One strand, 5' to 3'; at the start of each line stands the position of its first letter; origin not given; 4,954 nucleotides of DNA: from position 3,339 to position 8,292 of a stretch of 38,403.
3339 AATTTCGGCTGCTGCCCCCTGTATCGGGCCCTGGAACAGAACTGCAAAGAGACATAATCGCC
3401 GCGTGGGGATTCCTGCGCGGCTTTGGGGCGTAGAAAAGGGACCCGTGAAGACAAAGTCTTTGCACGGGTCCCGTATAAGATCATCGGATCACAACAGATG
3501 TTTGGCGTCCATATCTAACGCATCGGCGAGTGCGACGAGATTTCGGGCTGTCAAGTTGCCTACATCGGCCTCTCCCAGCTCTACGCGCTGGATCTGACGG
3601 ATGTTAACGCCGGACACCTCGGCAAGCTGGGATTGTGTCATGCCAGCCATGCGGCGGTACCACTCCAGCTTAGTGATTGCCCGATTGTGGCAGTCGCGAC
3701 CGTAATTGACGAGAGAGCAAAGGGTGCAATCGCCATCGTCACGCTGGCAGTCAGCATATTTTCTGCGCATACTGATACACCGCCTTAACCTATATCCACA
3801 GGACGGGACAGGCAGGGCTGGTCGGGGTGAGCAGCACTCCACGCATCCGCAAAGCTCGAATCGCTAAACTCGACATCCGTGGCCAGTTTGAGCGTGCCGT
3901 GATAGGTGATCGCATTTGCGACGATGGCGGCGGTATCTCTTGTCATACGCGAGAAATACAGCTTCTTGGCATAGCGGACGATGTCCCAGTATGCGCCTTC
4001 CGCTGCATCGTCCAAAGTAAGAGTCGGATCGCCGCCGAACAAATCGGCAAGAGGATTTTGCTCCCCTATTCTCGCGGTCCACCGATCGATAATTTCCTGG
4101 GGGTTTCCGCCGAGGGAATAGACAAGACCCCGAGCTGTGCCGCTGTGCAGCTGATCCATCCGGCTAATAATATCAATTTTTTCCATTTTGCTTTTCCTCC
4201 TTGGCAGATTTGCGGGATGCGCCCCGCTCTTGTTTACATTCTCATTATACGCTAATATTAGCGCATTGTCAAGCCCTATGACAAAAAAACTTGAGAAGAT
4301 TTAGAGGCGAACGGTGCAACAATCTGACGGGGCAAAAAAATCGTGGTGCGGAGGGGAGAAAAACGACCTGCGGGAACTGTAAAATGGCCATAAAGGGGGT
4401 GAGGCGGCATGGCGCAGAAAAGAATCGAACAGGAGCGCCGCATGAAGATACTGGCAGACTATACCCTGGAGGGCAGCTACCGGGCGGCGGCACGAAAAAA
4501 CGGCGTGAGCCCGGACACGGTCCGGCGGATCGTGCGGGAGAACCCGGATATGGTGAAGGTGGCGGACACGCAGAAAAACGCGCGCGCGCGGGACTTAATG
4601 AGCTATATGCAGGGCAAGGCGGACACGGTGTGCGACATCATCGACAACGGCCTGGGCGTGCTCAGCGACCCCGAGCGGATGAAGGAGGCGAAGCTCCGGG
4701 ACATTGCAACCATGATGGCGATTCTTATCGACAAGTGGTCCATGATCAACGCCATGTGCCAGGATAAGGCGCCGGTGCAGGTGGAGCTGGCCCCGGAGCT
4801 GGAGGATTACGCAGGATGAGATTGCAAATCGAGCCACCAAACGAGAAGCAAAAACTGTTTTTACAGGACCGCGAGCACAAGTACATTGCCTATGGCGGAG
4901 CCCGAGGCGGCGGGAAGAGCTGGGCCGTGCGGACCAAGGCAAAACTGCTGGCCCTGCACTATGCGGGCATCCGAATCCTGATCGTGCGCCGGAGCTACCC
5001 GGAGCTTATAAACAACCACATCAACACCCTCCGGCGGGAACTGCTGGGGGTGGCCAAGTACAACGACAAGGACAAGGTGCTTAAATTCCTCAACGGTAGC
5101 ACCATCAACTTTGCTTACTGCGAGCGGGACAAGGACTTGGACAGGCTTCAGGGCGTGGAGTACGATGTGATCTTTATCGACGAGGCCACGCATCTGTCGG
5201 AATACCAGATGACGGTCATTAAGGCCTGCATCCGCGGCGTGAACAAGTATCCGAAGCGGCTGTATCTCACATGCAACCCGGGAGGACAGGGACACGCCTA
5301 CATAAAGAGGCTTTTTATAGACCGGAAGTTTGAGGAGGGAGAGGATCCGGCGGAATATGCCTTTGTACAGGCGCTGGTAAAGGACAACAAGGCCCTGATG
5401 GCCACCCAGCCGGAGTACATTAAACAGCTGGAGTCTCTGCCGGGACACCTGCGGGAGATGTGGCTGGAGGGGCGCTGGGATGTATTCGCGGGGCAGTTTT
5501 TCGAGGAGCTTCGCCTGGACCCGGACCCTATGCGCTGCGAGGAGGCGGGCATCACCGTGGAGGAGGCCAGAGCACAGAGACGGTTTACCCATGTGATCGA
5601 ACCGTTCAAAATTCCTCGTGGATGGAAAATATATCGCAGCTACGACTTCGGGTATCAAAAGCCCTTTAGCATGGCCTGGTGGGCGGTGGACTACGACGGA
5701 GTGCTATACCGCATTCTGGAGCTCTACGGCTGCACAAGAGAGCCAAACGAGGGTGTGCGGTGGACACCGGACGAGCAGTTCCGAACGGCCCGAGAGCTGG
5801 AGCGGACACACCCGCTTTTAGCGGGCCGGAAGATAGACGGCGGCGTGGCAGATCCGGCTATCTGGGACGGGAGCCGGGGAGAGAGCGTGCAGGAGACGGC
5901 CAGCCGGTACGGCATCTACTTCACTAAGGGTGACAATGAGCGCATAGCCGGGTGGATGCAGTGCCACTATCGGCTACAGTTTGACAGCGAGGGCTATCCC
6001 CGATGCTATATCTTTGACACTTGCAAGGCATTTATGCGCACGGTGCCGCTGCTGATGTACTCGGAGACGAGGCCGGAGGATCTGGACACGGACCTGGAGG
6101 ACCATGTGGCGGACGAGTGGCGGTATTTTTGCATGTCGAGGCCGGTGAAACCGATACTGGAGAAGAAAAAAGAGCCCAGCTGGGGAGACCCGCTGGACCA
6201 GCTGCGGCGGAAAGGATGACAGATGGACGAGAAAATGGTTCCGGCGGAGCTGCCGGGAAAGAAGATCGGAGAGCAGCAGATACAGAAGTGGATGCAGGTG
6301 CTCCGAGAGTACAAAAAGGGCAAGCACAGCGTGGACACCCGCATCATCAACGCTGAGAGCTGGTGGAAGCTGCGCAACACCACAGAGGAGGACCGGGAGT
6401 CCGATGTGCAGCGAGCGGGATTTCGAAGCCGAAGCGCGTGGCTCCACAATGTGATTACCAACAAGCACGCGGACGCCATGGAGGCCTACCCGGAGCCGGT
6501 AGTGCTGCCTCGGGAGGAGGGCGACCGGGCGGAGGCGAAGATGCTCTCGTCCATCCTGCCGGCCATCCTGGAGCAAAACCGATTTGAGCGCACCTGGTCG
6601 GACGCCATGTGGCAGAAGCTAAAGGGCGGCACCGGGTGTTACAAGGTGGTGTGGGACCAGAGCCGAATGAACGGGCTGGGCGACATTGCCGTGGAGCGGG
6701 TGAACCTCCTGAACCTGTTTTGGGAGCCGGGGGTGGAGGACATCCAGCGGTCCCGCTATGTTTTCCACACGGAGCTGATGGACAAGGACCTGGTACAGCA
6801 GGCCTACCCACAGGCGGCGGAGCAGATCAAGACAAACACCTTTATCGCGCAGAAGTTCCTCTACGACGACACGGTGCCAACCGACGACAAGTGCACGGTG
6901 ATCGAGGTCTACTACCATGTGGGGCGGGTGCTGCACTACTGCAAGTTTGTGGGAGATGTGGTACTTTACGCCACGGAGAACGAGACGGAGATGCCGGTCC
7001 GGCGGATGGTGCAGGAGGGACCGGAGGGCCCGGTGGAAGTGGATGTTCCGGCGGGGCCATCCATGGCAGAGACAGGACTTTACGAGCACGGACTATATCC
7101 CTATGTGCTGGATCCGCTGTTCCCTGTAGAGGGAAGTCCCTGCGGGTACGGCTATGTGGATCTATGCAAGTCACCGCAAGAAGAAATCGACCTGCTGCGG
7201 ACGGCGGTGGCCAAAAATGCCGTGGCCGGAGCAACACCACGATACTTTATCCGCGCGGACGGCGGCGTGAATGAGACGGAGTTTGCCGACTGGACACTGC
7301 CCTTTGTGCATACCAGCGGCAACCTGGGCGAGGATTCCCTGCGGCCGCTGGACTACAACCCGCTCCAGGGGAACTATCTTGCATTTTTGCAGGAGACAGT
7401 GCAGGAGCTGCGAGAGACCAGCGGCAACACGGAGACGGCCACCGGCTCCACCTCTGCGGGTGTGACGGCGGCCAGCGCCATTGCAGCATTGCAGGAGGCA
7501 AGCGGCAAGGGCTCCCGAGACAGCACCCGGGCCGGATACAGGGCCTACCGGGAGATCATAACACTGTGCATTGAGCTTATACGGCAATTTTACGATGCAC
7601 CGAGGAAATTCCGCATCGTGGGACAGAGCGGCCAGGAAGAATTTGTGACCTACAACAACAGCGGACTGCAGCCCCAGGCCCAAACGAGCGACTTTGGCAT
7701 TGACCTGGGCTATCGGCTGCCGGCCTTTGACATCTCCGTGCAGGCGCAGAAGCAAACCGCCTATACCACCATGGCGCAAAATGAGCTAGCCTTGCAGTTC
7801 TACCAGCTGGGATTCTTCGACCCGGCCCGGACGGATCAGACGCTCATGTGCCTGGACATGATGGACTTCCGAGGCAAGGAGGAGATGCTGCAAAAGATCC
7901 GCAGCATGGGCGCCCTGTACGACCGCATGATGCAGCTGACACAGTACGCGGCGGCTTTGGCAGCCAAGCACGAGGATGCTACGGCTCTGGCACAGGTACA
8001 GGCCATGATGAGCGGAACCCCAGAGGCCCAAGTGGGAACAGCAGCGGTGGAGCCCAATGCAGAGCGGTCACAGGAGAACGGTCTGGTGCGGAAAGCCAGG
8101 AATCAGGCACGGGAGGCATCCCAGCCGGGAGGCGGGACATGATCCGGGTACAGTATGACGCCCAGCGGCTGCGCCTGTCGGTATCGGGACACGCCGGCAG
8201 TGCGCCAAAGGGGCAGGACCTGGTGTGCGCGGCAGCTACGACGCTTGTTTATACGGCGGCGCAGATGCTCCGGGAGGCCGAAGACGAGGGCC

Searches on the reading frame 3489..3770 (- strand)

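Call 36: search_protein_families(library=ncbifam, proteins=[window:3489-3770:-], max_evalue=0.001)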
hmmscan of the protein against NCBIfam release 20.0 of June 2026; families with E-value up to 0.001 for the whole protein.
window:3489-3770:- (93 aa): 3 families
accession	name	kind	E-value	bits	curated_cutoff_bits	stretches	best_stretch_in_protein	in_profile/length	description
TIGR03070.1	couple_hipB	subfamily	1.8e-06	27.8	71.65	1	38-70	10-42/58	type II toxin-antitoxin system Y4mF family antitoxin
NF041951.1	phage_RstR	subfamily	8.4e-06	26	80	1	34-89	6-58/108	RstR family transcriptional repressor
NF006015.0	PRK08154.1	subfamily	4e-05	22.9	204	1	37-93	37-90/314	anaerobic benzoate catabolism transcriptional regulator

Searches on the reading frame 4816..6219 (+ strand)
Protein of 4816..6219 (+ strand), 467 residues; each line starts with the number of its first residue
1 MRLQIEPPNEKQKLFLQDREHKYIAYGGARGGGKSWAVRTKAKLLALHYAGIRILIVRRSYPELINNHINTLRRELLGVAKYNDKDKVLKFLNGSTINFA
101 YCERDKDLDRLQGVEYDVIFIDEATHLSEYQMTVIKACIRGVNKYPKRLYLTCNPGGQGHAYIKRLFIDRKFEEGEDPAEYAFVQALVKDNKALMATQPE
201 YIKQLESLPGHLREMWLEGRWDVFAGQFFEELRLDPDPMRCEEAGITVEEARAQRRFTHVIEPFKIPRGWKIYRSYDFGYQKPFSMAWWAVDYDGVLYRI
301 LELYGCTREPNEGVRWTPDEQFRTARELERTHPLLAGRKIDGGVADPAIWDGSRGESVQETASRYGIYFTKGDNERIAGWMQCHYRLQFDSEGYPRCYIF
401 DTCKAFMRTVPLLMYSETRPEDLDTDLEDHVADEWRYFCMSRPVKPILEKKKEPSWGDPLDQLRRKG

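Call 19: search_protein_families(library=phrogs, proteins=[window:4816-6219:+], max_evalue=0.001)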
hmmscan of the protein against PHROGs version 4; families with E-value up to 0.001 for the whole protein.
window:4816-6219:+ (467 aa): 5 families
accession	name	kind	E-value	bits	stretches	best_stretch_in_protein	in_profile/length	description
phrog_979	-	head and packaging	4.8e-43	148.8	2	4-155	150-304/642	terminase large subunit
phrog_2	-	head and packaging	4.1e-40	139.3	1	7-446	265-596/807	terminase large subunit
phrog_9526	-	head and packaging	9.1e-16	59.1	1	6-172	9-179/280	terminase large subunit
phrog_3717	-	head and packaging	7.4e-11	43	1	15-222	18-225/277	terminase large subunit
phrog_5653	-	head and packaging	1.7e-08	35.4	1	258-445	18-183/199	terminase large subunit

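Call 20: search_protein_families(library=pfam, proteins=[window:4816-6219:+], max_evalue=0.001)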
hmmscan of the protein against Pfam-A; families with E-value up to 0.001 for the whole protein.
window:4816-6219:+ (467 aa): 2 families
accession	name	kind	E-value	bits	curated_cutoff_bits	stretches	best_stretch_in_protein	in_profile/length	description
PF03237.21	Terminase_6N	-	5.3e-14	52.8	22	1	26-222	2-201/215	Terminase large subunit, T4likevirus-type, N-terminal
PF04466.19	Terminase_3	-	1.5e-09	38.1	23.2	1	21-206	2-184/201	Phage terminase large subunit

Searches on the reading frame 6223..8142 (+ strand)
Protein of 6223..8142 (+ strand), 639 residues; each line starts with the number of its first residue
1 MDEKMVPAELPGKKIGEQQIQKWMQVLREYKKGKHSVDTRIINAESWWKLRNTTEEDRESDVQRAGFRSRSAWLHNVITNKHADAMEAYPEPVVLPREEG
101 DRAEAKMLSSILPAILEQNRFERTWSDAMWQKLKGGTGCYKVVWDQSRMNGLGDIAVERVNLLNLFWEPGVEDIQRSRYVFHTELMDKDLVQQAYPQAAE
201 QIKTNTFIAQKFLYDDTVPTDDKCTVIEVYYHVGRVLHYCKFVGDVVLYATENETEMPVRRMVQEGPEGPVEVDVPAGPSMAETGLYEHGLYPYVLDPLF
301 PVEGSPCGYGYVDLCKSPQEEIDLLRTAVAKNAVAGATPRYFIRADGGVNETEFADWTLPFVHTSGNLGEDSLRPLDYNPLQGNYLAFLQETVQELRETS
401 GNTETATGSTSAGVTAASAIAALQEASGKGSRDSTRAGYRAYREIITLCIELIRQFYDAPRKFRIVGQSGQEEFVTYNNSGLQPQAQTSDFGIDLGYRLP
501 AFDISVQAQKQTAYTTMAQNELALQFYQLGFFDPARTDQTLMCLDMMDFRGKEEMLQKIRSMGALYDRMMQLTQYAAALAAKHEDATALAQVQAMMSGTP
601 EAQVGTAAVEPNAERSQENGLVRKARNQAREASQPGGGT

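Call 19: search_protein_families(library=phrogs, proteins=[window:6223-8142:+], max_evalue=0.001)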
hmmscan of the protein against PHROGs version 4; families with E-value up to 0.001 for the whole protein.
window:6223-8142:+ (639 aa): 3 families
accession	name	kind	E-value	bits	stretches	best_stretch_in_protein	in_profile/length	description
phrog_156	-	head and packaging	8.3e-93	313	1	69-630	53-641/681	portal protein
phrog_332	-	connector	1.1e-10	41.5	1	71-429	73-401/560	head-tail adaptor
phrog_1216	-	head and packaging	5.6e-07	29.5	1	287-631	336-663/714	portal protein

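Call 20: search_protein_families(library=pfam, proteins=[window:6223-8142:+], max_evalue=0.001)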
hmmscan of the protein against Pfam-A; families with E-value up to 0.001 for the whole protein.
window:6223-8142:+ (639 aa): 1 family
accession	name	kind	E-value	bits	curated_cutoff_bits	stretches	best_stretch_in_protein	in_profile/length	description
PF16510.12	P22_portal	-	2.5e-40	139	26.1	1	89-596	66-584/594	Phage P22-like portal protein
